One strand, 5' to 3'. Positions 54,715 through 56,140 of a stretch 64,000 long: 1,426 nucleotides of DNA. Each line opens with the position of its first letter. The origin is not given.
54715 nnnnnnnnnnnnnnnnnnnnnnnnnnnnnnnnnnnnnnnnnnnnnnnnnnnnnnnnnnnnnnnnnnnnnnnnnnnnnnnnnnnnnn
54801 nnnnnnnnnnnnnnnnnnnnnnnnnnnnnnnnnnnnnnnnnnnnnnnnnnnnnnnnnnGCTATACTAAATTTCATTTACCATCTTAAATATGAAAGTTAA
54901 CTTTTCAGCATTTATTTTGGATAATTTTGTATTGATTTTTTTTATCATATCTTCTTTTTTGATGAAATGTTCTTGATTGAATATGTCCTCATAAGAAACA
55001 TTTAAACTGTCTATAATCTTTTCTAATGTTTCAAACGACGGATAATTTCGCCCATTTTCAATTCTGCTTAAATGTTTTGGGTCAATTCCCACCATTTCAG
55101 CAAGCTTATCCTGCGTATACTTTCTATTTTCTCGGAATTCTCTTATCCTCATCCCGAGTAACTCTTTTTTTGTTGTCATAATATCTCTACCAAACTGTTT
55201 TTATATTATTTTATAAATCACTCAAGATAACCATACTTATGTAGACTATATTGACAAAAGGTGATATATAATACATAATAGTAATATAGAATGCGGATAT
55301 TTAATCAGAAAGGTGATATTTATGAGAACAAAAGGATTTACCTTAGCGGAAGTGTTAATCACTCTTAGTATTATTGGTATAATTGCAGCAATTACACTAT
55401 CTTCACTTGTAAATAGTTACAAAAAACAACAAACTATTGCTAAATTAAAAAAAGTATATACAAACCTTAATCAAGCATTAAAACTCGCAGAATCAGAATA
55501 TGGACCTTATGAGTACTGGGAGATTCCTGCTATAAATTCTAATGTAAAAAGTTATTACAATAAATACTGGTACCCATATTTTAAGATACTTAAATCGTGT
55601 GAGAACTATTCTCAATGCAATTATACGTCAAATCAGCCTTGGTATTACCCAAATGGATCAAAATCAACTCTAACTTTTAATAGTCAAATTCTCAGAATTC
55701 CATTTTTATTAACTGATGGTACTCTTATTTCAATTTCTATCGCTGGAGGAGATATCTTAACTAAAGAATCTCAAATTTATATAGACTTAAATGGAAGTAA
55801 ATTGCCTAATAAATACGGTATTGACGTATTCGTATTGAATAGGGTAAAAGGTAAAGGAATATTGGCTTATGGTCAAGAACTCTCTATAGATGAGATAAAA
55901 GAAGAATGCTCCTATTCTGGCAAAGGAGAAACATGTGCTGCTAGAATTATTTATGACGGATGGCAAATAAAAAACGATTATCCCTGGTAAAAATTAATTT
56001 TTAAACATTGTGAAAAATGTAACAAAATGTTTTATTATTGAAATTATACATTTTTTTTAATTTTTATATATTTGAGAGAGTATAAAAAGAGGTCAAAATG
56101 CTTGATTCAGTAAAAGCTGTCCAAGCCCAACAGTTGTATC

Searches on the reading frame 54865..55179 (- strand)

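Call 7: search_protein_families(library=pfam, proteins=[window:54865-55179:-], max_evalue=0.01)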
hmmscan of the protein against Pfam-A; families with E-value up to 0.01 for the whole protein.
window:54865-55179:- (104 aa): 6 families
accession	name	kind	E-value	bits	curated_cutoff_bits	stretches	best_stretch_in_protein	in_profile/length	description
PF01381.28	HTH_3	-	5.5e-17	62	23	1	12-65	1-54/55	Helix-turn-helix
PF12844.13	HTH_19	-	4.7e-16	58.9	30.2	1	9-70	1-62/64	Helix-turn-helix domain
PF13560.12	HTH_31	-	2e-12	47.6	27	1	8-62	2-57/64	Helix-turn-helix domain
PF13443.12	HTH_26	-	1.9e-11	44.5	22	1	11-68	1-59/63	Cro/C1-type HTH DNA-binding domain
PF13744.12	HTH_37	-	0.00014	22.1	27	1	8-44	19-55/80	Helix-turn-helix domain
PF13413.12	HTH_25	-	0.00035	20.8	24.6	1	12-44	2-34/62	Helix-turn-helix domain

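Call 12: search_protein_families(library=padloc, proteins=[window:54865-55179:-], max_evalue=0.01)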
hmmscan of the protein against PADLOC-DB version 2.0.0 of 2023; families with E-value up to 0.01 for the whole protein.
window:54865-55179:- (104 aa): 22 families
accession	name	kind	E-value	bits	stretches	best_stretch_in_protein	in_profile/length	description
PDLC02926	HTH_VI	-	4.6e-15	53.6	1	8-88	2-82/92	-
PDLC04142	capH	-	1.4e-11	43.4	1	4-66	3-65/103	capH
PDLC03947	RmrA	-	1.7e-11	41.6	1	2-71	6-75/383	-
PDLC04775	PDC-M69A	-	6.8e-11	40.7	1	1-104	1-104/113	-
PDLC03954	RmrA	-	8.1e-10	36.2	1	6-77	9-80/380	-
PDLC03944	RmrA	-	8.2e-10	36.3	1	4-74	3-74/384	-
PDLC03665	Control_protein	-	1.1e-08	33.2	1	7-70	8-72/77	control protein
PDLC03951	RmrA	-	1.6e-08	31.9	1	9-70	10-71/400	-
PDLC03949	RmrA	-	1e-07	29.1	1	11-70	6-65/363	-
PDLC03948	RmrA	-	1.1e-07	29.1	1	6-77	7-77/397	-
PDLC03946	RmrA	-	1.5e-07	28.5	1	11-71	6-66/357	-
PDLC03952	RmrA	-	1.1e-06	25.8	1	4-63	19-78/395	-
PDLC03667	Control_protein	-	3.3e-06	25.3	1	8-84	2-83/101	control protein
PDLC03956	RmrA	-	4.2e-06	24.1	1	6-71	7-73/399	-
PDLC03943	RmrA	-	8.5e-06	23.1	1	9-88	4-83/370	-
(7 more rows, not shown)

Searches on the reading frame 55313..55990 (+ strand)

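Call 7: search_protein_families(library=pfam, proteins=[window:55313-55990:+], max_evalue=0.01)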
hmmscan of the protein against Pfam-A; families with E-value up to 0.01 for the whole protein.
window:55313-55990:+ (225 aa): 2 families
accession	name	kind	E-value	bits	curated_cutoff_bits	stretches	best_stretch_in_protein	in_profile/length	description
PF07963.17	N_methyl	-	4.8e-06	26.4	21.2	1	5-28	3-26/27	Prokaryotic N-terminal methylation motif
PF20318.3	DUF6613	-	0.0019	18.6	24.3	1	41-95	11-61/200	Family of unknown function (DUF6613)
